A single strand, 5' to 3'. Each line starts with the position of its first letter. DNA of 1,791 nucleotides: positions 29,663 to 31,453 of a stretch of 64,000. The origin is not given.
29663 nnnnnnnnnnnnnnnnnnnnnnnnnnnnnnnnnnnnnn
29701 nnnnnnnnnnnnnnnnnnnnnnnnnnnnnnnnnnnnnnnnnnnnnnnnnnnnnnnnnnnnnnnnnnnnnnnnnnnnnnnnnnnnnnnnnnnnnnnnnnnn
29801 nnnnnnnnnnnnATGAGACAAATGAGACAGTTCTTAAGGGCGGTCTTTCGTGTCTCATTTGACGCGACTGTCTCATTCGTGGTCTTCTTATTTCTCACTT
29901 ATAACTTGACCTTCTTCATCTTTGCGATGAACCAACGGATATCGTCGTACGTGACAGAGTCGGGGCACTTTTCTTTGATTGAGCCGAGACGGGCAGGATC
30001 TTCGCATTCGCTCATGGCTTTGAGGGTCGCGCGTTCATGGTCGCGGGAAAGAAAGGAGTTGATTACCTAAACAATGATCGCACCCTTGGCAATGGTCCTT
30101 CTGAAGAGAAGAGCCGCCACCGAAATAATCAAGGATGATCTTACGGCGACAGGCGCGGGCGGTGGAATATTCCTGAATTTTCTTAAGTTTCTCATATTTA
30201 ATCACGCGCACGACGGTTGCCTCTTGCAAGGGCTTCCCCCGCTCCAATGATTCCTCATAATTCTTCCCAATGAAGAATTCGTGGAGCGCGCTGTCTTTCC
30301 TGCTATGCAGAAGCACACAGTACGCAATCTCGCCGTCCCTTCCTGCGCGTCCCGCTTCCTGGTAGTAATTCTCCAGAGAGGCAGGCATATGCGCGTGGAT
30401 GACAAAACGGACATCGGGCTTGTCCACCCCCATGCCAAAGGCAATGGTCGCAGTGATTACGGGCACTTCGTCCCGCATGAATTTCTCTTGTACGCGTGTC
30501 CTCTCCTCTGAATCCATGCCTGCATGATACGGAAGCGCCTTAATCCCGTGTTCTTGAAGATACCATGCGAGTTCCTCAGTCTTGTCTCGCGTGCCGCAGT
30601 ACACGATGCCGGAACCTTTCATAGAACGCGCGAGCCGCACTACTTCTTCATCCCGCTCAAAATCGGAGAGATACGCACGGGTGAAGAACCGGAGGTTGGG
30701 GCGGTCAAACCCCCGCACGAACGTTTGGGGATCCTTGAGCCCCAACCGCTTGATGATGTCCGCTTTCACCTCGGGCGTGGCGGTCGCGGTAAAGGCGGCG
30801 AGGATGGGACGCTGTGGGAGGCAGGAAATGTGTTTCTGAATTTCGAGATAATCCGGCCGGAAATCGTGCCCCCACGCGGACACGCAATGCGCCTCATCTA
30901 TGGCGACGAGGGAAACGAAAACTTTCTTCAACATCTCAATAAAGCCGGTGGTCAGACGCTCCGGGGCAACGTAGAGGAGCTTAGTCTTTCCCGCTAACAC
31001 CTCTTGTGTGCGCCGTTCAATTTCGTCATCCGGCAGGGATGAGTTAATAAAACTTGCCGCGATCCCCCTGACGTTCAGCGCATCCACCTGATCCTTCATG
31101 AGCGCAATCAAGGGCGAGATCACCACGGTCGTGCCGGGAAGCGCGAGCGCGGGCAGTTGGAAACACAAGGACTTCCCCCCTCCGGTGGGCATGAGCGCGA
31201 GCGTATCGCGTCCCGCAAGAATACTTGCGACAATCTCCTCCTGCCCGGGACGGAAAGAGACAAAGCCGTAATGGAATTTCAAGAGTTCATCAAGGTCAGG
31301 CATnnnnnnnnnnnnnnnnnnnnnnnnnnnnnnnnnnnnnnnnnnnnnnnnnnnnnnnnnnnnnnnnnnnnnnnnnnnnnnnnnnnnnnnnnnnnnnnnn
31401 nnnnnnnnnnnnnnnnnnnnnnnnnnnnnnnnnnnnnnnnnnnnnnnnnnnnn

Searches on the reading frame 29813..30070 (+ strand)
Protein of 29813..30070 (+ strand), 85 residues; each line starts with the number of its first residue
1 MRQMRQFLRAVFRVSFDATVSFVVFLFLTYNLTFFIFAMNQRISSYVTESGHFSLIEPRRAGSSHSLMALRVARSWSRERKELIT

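Call 49: search_protein_families(library=pfam, proteins=[window:29813-30070:+], max_evalue=0.05)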
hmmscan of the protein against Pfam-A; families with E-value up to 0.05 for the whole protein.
window:29813-30070:+ (85 aa): 0 families

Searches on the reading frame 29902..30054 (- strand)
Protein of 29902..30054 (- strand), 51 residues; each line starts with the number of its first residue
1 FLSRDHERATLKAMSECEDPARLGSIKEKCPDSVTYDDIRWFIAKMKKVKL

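Call 57: search_protein_families(library=pfam, proteins=[window:29902-30054:-], max_evalue=0.01)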
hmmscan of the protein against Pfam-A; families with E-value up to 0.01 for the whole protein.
seq(51 aa): 1 family
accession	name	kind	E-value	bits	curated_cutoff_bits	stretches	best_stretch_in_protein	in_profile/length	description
PF14493.12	HTH_40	-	0.00042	21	27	1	1-42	48-88/89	Helix-turn-helix domain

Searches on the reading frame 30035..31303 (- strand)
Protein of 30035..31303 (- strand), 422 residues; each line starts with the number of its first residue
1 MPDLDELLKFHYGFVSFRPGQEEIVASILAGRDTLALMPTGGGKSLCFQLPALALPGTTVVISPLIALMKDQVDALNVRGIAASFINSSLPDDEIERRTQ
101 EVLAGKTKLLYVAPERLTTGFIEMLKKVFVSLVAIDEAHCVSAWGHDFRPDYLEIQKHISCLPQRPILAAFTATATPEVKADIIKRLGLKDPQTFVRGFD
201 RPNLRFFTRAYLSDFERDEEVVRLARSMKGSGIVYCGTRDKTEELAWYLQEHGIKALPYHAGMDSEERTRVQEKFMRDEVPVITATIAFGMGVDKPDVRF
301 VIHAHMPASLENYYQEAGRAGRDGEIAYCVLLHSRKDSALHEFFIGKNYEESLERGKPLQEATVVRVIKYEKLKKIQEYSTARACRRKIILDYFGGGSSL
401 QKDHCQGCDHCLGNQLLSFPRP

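Call 3: search_protein_families(library=pfam, proteins=[window:30035-31303:-], max_evalue=0.01)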
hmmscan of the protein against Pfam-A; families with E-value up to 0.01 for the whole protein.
window:30035-31303:- (422 aa): 4 families
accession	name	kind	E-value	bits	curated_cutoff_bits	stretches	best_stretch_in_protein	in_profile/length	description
PF00270.35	DEAD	-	7.2e-28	97.8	26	1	18-180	1-165/167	DEAD/DEAH box helicase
PF00271.37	Helicase_C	-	7.4e-22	78.1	23.5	1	224-324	9-110/110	Helicase conserved C-terminal domain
PF16124.10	RecQ_Zn_bind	-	1.2e-10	42.4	25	1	336-412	2-66/66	RecQ zinc-binding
PF04851.21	ResIII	-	0.00089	19.6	22.5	1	16-174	3-161/164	Type III restriction enzyme, res subunit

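Call 4: search_protein_families(library=ncbifam, proteins=[window:30035-31303:-], max_evalue=0.01)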
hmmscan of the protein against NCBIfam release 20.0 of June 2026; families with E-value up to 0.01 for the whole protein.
window:30035-31303:- (422 aa): 37 families (the best 25 are shown)
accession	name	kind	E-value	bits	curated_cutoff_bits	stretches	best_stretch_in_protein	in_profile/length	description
TIGR01389.1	recQ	equivalog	9.6e-156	519.6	640.2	1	6-415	3-396/591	DNA helicase RecQ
TIGR00614.1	recQ_fam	subfamily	1.4e-134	449.4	219.8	1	7-411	2-400/470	RecQ family ATP-dependent DNA helicase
NF008279.0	PRK11057.1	equivalog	2.2e-124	416.1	1015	1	6-413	15-405/608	ATP-dependent DNA helicase RecQ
NF041063.1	DpdF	equivalog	2.7e-59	201.6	550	1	4-339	127-488/813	protein DpdF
NF008394.0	PRK11192.1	equivalog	9.5e-18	64.2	507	1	230-340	248-358/441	ATP-dependent RNA helicase SrmB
NF008744.0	PRK11776.1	equivalog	2.2e-16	59.5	524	1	12-340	22-353/460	ATP-dependent RNA helicase DbpA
NF053631.1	RNA_helic_CshA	equivalog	3.5e-16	59.1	646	1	12-380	17-387/434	degradosome RNA helicase CshA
NF053636.1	DDHlcsCsdAPsy1082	equivalog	3.1e-15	55.7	890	1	231-337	245-351/512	DEAD/DEAH box helicase CsdA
NF053711.1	RNA_heli_RhlE1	exception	3.2e-15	55.8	750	2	223-330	237-345/434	RNA helicase RhlE1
TIGR03817.1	DECH_helic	hypoth_equivalog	1.7e-14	53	874.1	1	224-342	277-390/742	helicase/secretion neighborhood putative DEAH-box helicase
TIGR04121.1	DEXH_lig_assoc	equivalog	4.6e-13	47.8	850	2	229-322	248-345/804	ligase-associated DNA damage response DEXH box helicase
NF053710.1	RNA_heli_RhlE2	exception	6.1e-11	41.4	925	1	233-325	253-345/635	RNA helicase RhlE2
NF007882.0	PRK10590.1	equivalog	9.2e-11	41.3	743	1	155-325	170-341/456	ATP-dependent RNA helicase RhlE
NF008642.0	PRK11634.1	equivalog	2.5e-10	39.4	989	1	156-337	171-353/628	DEAD/DEAH family ATP-dependent RNA helicase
NF010338.0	PRK13767.1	equivalog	3.7e-10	38.7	849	1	231-322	287-384/877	ATP-dependent helicase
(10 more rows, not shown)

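Call 7: search_protein_families(library=padloc, proteins=[window:30035-31303:-], max_evalue=0.01)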
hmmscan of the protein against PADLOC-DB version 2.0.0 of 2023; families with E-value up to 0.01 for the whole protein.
window:30035-31303:- (422 aa): 44 families (the best 25 are shown)
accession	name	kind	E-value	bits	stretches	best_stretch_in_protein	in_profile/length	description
PDLC02864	DpdF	-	4.4e-155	515.9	1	3-413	9-403/610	DpdF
PDLC02861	DpdF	-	7.5e-145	481.6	1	5-413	17-408/611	DpdF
PDLC02870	DpdF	-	4.4e-131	436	2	8-344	5-341/534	DpdF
PDLC03928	PsyrT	-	9.9e-112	372.4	2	5-347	9-359/689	-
PDLC02865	DpdF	-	2.1e-97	325.2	1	3-352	746-1099/1499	DpdF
PDLC02859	DpdF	-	2e-70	235.7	1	12-402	96-496/545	DpdF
PDLC02868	DpdF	-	1.2e-51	173.5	2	5-191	327-521/1078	DpdF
PDLC02863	DpdF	-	2.7e-51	172.9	2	180-349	2-170/488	DpdF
PDLC01089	C3a193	-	8.8e-51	171.3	1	33-326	269-585/983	poss. alt. Cas3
PDLC02872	DpdF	-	9.3e-45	151.4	1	25-340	169-512/859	DpdF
PDLC02855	DpdF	-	6.9e-44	148.3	1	21-334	144-480/825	DpdF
PDLC02857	DpdF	-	1.1e-39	134.2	1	17-340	178-545/911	DpdF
PDLC02867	DpdF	-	1.2e-33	114.5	1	18-345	138-490/855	DpdF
PDLC02858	DpdF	-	1.8e-27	94.1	1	17-335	152-476/504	DpdF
PDLC02503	BrxHI|BrxHII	-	3.3e-24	83.2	1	10-346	18-366/698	BrxHI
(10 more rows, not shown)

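Call 19: find_homologous_proteins(query=window:30035-31303:-)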
Query window:30035-31303:- (422 aa): 8000 proteins with E <= 0.001 among 8000 candidates; the best 120 are listed.
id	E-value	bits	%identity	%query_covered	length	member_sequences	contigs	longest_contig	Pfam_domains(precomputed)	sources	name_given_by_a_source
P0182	3.3e-285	963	100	100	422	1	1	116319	PF00270.36,PF16124.11,PF00271.38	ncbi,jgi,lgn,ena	ncbi:MAG: ATP-dependent DNA helicase RecQ [Patescibacteria group bacterium]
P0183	1.2e-238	810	86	98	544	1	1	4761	PF00270.36,PF16124.11,PF14493.13,PF00271.38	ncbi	ncbi:MAG: RecQ family ATP-dependent DNA helicase [bacterium]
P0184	3.8e-237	805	85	98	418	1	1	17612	PF00270.36,PF16124.11,PF00271.38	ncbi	-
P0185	1.9e-230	783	84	97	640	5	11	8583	PF00270.36,PF00570.29,PF16124.11,PF14493.13,PF00271.38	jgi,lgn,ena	-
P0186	3.7e-219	746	79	98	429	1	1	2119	PF00270.36,PF16124.11,PF00271.38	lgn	-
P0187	3.6e-214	729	77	97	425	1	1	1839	PF00270.36,PF16124.11,PF00271.38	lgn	-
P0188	5.1e-211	719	76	97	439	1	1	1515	PF00270.36,PF16124.11,PF00271.38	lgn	-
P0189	5.7e-200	683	73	97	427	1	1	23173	PF00270.36,PF16124.11,PF00271.38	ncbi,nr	ncbi:MAG: ATP-dependent DNA helicase RecQ [bacterium]|nr:ATP-dependent DNA helicase RecQ [bacterium]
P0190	4.2e-195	667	71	98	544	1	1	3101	PF00270.36,PF16124.11,PF14493.13,PF00271.38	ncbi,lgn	-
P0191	9.9e-193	659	68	99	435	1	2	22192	PF00270.36,PF16124.11,PF00271.38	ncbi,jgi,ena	-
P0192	1.0e-184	632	68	97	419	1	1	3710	PF00270.36,PF16124.11,PF00271.38,PF04851.22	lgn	-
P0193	2.7e-184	631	68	96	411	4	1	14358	PF00270.36,PF16124.11,PF00271.38,PF04851.22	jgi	-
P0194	1.1e-183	629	67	98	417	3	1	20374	PF00270.36,PF16124.11,PF00271.38,PF04851.22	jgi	jgi:ATP-dependent DNA helicase RecQ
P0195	7.7e-183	626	66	98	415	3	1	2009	PF00270.36,PF16124.11,PF00271.38,PF04851.22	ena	-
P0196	1.9e-182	625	67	98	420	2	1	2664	PF00270.36,PF16124.11,PF00271.38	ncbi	-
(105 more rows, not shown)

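Call 21: find_encoding_contigs(protein=P0184, flank=6000, max_places=2)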
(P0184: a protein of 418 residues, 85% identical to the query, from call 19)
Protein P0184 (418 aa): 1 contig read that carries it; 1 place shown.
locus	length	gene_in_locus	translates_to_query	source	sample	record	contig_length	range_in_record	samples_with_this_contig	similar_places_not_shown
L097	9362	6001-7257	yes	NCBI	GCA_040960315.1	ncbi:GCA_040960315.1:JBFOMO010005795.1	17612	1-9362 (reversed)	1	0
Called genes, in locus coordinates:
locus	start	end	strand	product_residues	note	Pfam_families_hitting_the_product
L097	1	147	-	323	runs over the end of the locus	-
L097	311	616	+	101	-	-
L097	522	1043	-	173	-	-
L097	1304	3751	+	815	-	PF00176:SNF2-rel_dom, PF00270:DEAD (faint), PF04851:ResIII, PF00271:Helicase_C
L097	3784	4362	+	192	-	-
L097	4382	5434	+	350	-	-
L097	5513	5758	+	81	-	PF15919:HicB_lk_antitox, PF21748:UPF0150 (weak)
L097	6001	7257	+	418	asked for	PF00270:DEAD, PF00271:Helicase_C, PF16124:RecQ_Zn_bind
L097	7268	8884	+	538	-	PF13687:DUF4153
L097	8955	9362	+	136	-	?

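Call 22: find_encoding_contigs(protein=P0189, flank=6000, max_places=2)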
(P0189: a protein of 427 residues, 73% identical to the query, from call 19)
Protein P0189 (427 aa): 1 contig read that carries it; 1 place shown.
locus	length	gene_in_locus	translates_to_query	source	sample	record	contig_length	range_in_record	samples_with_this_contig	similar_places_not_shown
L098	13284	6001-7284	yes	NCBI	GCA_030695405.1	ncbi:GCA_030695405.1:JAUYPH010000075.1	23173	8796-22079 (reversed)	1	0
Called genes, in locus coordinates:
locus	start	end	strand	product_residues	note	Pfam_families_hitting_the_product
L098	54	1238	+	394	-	PF00155:Aminotran_1_2, PF00464:SHMT, PF00266:Aminotran_5 (weak), PF01212:Beta_elim_lyase (weak)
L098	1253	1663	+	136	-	PF13366:PDDEXK_3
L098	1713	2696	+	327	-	PF01933:CofD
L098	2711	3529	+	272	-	PF01734:Patatin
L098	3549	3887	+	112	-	PF00583:Acetyltransf_1, PF13673:Acetyltransf_10, PF13508:Acetyltransf_7, PF14542:Acetyltransf_CG (weak), PF08445:FR47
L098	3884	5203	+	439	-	PF27218:MJ0043_C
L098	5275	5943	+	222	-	PF20803:PaaX_M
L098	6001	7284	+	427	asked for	PF00270:DEAD, PF00271:Helicase_C, PF16124:RecQ_Zn_bind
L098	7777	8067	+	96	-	-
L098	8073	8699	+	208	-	PF03703:bPH_2 (weak)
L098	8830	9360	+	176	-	PF00583:Acetyltransf_1, PF13508:Acetyltransf_7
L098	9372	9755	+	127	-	PF07237:DUF1428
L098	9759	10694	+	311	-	PF06983:3-dmu-9_3-mt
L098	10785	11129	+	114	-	-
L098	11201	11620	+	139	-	PF08818:DUF1801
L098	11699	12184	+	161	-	-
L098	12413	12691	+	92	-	-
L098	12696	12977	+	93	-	PF12441:CopG_antitoxin (weak)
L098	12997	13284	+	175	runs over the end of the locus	PF01712:dNK (faint), PF13238:AAA_18 (weak), PF13671:AAA_33 (faint), PF01202:SKI, PF13207:AAA_17 (faint)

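Call 57: search_protein_families(library=pfam, proteins=[P0183, P0185, P0184], max_evalue=0.01)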
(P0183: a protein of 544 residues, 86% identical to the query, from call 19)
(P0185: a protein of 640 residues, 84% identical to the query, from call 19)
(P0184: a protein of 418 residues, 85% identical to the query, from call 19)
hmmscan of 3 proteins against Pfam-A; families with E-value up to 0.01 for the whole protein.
P0183 (544 aa): 5 families
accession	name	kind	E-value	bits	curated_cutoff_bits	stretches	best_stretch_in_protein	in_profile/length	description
PF00270.35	DEAD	-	2.7e-28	99.2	26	1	18-180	1-165/167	DEAD/DEAH box helicase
PF00271.37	Helicase_C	-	1.2e-23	83.9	23.5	1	219-324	4-110/110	Helicase conserved C-terminal domain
PF14493.12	HTH_40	-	5.3e-21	75.2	27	1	447-535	1-88/89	Helix-turn-helix domain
PF16124.10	RecQ_Zn_bind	-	3.9e-13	50.3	25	1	336-412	2-66/66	RecQ zinc-binding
PF04851.21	ResIII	-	0.00055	20.3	22.5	1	16-175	3-162/164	Type III restriction enzyme, res subunit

P0185 (640 aa): 8 families
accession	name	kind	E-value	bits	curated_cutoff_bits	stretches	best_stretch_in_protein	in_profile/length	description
PF00270.35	DEAD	-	1.5e-26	93.5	26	1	21-183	1-165/167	DEAD/DEAH box helicase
PF00271.37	Helicase_C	-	2.7e-20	73.1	23.5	1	227-327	9-110/110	Helicase conserved C-terminal domain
PF14493.12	HTH_40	-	1.1e-18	67.7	27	1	544-630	2-87/89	Helix-turn-helix domain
PF00570.28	HRDC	-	7.5e-16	58.3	23.8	1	447-513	2-68/68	HRDC domain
PF16124.10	RecQ_Zn_bind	-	1.1e-11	45.7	25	1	339-415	2-66/66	RecQ zinc-binding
PF04851.21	ResIII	-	0.00097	19.5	22.5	1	20-178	4-162/164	Type III restriction enzyme, res subunit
PF13384.12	HTH_23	-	0.0014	18.8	24.6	0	548-583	11-45/50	Homeodomain-like domain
PF00633.29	HHH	-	0.0069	16.6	24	0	483-501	5-23/30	Helix-hairpin-helix motif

P0184 (418 aa): 4 families
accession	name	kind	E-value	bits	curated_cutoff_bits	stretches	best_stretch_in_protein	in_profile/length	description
PF00270.35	DEAD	-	3.4e-29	102.2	26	1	18-180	1-165/167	DEAD/DEAH box helicase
PF00271.37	Helicase_C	-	1e-22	80.9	23.5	1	220-324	5-110/110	Helicase conserved C-terminal domain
PF16124.10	RecQ_Zn_bind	-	1.1e-12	49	25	1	336-412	2-66/66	RecQ zinc-binding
PF04851.21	ResIII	-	0.00013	22.4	22.5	1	16-174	3-161/164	Type III restriction enzyme, res subunit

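Call 67: find_encoding_contigs(protein=P0185, flank=6000, max_places=3)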
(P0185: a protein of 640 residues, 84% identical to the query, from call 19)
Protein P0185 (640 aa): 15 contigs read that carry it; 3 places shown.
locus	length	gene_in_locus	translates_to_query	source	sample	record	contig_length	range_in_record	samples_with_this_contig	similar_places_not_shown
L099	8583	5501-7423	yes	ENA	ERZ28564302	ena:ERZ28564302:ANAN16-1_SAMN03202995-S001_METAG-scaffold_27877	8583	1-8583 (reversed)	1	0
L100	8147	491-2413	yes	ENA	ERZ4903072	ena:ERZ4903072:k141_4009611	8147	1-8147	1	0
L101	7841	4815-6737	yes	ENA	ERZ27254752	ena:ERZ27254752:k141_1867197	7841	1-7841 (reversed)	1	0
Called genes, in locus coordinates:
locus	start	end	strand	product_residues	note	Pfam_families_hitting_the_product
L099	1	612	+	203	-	?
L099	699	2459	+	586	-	-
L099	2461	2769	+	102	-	-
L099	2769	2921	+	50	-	-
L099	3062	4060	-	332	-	-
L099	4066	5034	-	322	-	-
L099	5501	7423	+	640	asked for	PF00270:DEAD, PF00271:Helicase_C, PF16124:RecQ_Zn_bind, PF00570:HRDC, PF14493:HTH_40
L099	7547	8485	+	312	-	PF02384:N6_Mtase, PF07669:Eco57I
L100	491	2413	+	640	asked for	PF00270:DEAD, PF00271:Helicase_C, PF16124:RecQ_Zn_bind, PF00570:HRDC, PF14493:HTH_40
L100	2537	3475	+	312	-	PF02384:N6_Mtase, PF07669:Eco57I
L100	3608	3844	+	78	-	-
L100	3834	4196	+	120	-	-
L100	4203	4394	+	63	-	-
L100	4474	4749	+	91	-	-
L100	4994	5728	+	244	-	-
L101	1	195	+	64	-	?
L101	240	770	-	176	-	-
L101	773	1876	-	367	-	-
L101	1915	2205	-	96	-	-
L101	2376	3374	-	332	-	-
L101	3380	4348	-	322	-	-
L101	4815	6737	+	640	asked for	PF00270:DEAD, PF00271:Helicase_C, PF16124:RecQ_Zn_bind, PF00570:HRDC, PF14493:HTH_40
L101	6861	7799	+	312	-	PF02384:N6_Mtase, PF07669:Eco57I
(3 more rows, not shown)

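Call 68: find_encoding_contigs(protein=P0183, flank=6000, max_places=2)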
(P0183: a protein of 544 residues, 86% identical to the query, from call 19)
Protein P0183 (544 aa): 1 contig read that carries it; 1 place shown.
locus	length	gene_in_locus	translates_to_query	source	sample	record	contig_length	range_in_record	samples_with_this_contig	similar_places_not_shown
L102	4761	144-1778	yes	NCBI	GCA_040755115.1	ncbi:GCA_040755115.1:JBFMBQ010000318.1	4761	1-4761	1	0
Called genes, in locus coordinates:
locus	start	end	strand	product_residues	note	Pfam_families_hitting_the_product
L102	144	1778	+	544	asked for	PF00270:DEAD, PF00271:Helicase_C, PF16124:RecQ_Zn_bind, PF14493:HTH_40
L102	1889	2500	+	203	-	PF13338:AbiEi_4 (weak)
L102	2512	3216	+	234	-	PF08843:AbiEii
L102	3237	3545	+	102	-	PF06249:EutQ (weak), PF02311:AraC_binding, PF07883:Cupin_2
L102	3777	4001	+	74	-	PF03073:TspO_MBR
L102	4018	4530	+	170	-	PF14512:TM1586_NiRdase, PF00881:Nitroreductase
